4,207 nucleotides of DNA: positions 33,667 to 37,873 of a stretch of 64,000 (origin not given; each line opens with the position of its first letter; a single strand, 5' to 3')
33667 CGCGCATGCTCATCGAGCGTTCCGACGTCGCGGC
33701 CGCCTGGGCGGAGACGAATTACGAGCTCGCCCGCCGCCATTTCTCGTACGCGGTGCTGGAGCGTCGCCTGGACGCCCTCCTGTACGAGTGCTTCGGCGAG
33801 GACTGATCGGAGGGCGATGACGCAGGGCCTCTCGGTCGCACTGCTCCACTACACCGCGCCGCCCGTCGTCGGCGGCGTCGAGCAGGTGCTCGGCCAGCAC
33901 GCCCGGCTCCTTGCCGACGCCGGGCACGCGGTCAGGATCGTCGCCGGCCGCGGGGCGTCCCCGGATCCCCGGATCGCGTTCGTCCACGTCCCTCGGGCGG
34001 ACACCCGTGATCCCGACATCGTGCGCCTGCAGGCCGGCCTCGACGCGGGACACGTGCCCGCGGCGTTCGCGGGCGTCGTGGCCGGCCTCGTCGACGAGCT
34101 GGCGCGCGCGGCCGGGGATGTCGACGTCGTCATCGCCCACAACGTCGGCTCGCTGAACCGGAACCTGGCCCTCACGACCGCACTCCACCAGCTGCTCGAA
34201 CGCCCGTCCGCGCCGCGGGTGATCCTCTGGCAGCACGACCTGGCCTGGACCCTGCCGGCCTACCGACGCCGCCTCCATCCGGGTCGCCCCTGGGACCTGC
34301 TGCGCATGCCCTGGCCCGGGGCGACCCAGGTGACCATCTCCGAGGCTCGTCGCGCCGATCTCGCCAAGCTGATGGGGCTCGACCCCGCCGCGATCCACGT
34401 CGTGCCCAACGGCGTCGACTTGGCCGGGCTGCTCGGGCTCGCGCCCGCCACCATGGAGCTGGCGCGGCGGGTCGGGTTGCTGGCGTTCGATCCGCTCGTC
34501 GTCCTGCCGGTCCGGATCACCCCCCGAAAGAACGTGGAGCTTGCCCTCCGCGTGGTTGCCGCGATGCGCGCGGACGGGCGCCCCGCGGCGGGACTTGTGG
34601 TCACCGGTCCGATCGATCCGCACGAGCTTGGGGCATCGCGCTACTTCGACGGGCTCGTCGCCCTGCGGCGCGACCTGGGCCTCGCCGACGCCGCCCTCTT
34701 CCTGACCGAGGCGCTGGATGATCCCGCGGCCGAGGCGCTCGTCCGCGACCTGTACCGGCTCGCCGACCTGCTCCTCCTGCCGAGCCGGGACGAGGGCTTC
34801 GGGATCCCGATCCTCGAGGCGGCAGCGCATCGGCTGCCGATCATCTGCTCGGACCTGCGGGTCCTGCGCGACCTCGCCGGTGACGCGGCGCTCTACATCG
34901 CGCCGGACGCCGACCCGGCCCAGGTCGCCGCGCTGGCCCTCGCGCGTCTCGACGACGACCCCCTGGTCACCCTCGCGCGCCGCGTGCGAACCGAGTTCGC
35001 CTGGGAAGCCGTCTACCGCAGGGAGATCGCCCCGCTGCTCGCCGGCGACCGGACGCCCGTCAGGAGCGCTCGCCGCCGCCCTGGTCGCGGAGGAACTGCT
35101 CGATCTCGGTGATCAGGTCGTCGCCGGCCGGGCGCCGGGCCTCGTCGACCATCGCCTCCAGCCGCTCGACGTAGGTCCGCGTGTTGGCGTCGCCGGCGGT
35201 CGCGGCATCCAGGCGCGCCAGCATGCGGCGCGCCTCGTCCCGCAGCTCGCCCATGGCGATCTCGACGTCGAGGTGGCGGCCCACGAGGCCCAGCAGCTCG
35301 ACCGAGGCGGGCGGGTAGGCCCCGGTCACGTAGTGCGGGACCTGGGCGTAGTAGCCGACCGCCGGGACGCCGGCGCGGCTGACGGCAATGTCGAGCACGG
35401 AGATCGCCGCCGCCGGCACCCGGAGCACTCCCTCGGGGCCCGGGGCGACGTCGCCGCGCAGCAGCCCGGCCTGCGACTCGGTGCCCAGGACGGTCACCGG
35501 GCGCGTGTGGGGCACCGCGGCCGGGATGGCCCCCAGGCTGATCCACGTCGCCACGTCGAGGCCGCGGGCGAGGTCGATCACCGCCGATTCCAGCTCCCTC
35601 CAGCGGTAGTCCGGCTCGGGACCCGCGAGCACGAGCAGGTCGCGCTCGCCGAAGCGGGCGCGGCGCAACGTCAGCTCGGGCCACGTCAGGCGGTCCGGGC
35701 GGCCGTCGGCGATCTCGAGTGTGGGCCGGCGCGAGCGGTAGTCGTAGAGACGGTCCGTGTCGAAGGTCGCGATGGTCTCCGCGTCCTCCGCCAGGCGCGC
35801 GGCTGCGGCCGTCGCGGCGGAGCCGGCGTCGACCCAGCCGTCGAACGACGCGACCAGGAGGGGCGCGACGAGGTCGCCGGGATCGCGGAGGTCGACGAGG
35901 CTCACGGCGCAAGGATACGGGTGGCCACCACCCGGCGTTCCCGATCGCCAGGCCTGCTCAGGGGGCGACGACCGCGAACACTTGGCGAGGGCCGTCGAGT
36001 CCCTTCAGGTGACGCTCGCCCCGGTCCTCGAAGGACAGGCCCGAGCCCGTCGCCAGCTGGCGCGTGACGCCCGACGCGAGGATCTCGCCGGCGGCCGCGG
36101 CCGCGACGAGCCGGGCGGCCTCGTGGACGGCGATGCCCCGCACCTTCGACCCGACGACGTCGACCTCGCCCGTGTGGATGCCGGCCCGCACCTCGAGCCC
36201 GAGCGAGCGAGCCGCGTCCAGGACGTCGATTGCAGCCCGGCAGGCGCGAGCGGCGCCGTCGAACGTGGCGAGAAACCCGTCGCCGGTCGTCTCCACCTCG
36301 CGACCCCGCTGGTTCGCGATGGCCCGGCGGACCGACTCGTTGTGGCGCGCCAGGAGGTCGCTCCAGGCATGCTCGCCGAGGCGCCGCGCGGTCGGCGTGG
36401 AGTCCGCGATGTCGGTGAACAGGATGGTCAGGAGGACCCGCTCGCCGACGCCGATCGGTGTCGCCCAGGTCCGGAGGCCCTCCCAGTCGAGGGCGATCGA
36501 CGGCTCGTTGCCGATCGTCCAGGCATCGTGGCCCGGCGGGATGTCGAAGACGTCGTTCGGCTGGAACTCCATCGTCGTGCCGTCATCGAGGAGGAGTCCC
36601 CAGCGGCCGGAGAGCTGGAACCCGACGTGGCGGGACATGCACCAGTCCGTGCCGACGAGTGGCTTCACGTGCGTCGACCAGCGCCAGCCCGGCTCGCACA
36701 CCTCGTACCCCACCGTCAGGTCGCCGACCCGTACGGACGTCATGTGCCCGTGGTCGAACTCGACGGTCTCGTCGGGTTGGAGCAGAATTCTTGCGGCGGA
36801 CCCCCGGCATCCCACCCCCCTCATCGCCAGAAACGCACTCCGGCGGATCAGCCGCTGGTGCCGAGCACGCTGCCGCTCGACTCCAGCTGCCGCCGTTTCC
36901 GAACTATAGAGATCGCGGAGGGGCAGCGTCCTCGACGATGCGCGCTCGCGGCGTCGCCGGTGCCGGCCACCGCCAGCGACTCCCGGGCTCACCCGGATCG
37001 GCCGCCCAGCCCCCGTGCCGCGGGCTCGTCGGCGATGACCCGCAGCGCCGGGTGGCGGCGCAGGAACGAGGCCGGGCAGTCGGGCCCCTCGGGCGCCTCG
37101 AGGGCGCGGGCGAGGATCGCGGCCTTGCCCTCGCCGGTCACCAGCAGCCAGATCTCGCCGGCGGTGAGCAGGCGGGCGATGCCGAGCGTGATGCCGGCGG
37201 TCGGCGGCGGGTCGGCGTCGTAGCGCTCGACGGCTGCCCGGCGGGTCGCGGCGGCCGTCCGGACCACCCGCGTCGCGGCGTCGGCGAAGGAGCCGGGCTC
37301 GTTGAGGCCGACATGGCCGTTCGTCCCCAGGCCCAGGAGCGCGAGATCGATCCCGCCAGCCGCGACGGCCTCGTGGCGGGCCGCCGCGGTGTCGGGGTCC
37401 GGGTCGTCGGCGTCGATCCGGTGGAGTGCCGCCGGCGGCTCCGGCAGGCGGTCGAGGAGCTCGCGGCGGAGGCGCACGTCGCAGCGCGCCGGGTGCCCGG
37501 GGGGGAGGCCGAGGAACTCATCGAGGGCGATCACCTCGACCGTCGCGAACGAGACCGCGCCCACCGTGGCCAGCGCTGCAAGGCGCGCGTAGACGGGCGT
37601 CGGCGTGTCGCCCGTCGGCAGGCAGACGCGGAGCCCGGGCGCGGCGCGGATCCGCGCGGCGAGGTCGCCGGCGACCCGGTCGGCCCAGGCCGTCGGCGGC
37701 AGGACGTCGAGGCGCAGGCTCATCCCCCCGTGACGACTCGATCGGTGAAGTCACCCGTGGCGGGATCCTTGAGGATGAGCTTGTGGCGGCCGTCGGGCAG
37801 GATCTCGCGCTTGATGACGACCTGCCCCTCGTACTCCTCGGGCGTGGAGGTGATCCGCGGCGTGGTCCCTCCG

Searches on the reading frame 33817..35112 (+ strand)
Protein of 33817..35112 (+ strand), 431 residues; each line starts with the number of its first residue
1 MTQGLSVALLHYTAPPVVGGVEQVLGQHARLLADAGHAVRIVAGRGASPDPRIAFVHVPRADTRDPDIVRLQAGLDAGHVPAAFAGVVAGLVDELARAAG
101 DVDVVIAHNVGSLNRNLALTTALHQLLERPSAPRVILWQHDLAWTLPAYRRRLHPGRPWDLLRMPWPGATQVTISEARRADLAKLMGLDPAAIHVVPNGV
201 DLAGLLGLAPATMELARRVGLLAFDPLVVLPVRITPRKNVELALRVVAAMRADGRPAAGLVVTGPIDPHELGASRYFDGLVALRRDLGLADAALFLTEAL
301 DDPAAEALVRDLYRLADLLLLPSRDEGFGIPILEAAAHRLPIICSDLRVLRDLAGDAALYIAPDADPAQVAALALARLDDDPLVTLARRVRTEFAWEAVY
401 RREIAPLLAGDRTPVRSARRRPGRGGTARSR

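Call 42: search_protein_families(library=pfam, proteins=[window:33817-35112:+], max_evalue=0.1)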
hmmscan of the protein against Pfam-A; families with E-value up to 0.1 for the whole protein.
window:33817-35112:+ (431 aa): 5 families
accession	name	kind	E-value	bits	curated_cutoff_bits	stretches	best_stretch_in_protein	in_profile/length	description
PF00534.26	Glycos_transf_1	-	1.1e-15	58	26.4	1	226-380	16-158/172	Glycosyl transferases group 1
PF13692.12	Glyco_trans_1_4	-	2.2e-15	57.6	27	1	230-378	6-140/142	Glycosyl transferases group 1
PF13439.12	Glyco_transf_4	-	7.3e-14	52.6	28.5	1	18-202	1-168/170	Glycosyltransferase Family 4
PF20706.3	GT4-conflict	-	9.9e-08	31.8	26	1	236-346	210-312/385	Family 4 Glycosyltransferase in conflict systems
PF13579.12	Glyco_trans_4_4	-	2.5e-06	28.4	29.7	1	19-199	1-158/158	Glycosyl transferase 4-like domain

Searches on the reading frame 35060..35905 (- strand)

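Call 42: search_protein_families(library=pfam, proteins=[window:35060-35905:-], max_evalue=0.1)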
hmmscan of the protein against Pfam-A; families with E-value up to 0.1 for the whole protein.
window:35060-35905:- (281 aa): 1 family
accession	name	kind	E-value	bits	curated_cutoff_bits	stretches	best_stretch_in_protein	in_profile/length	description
PF09754.15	PAC2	-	2.4e-44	152.2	25.8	1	21-233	2-212/215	PAC2 family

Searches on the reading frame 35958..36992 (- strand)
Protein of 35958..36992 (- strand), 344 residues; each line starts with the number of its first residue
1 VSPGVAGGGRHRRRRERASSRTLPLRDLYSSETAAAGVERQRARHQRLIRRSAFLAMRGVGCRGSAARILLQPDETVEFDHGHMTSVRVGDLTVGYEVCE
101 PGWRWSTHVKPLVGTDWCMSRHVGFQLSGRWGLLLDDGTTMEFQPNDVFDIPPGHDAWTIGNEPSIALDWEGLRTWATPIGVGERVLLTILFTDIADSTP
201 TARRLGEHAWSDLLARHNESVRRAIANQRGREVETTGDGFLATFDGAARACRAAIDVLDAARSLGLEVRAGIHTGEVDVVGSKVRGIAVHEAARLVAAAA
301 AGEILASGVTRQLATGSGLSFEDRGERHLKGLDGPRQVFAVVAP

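Call 8: search_protein_families(library=pfam, proteins=[window:35958-36992:-], max_evalue=0.01)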
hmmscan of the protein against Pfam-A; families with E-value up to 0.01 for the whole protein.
window:35958-36992:- (344 aa): 1 family
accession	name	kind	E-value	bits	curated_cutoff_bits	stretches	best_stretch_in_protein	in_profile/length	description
PF00211.25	Guanylate_cyc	-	6.7e-13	49.1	21.9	1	188-333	9-173/183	Adenylate and Guanylate cyclase catalytic domain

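Call 55: search_protein_families(library=ncbifam, proteins=[window:35958-36992:-], max_evalue=0.01)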
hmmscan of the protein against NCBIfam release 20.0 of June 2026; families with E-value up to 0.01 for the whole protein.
window:35958-36992:- (344 aa): 3 families
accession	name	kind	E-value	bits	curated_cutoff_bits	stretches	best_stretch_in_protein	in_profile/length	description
NF058673.1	LipAdnlyCyLipJMY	equivalog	4.7e-48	164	800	1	160-340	268-448/449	bifunctional lipase/adenylate cyclase LipJ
TIGR04510.1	mod_pep_cyc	subfamily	1.2e-11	43.9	400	1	187-327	5-162/814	putative peptide modification system cyclase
TIGR03903.1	TOMM_kin_cyc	equivalog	2e-05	22.7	705.75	1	183-316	283-438/1267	TOMM system kinase/cyclase fusion protein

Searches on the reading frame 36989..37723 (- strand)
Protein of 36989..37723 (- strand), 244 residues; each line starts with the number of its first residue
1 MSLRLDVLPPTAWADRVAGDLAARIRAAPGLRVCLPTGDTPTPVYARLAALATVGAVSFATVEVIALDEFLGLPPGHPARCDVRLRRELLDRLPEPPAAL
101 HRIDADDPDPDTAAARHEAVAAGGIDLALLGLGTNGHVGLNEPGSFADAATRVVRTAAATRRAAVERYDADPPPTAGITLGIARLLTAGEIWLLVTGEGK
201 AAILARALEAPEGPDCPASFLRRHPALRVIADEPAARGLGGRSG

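Call 8: search_protein_families(library=pfam, proteins=[window:36989-37723:-], max_evalue=0.01)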
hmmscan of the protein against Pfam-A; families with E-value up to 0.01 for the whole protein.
window:36989-37723:- (244 aa): 1 family
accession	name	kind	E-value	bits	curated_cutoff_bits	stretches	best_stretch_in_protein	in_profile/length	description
PF01182.26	Glucosamine_iso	-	2e-27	96.9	27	1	12-222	9-217/225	Glucosamine-6-phosphate isomerases/6-phosphogluconolactonase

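Call 55: search_protein_families(library=ncbifam, proteins=[window:36989-37723:-], max_evalue=0.01)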
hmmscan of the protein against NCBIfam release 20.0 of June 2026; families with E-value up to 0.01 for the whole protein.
window:36989-37723:- (244 aa): 8 families
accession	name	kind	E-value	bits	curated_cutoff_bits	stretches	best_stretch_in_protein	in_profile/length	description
NF001684.0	PRK00443.1-4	subfamily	1.9e-42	145.6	326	1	14-239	13-241/260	glucosamine-6-phosphate deaminase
NF007291.0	PRK09762.1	equivalog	6.5e-38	130.7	271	1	11-230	13-232/236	galactosamine-6-phosphate isomerase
NF002557.0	PRK02122.1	subfamily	5.7e-36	123.8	384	1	14-239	45-275/653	glucosamine-6-phosphate deaminase-like protein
TIGR00502.1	nagB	equivalog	2.8e-35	121.9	236.9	1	32-238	36-246/259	glucosamine-6-phosphate deaminase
NF001682.0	PRK00443.1-1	equivalog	2.3e-25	89.4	528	1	34-235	33-230/262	glucosamine-6-phosphate deaminase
NF001685.0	PRK00443.1-5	equivalog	2.9e-25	89.1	513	1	31-237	35-245/266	glucosamine-6-phosphate deaminase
TIGR01198.1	pgl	equivalog_domain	2.1e-20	73.2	124.45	1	13-238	12-233/234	6-phosphogluconolactonase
NF009022.0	PRK12358.1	equivalog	1e-17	64.5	247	1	35-237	34-235/239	glucosamine-6-phosphate deaminase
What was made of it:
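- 36989..37723 (-): Glucosamine-6-phosphate isomerase / NagB-like gene, overlapping the Gfo stop. calls 8, 55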
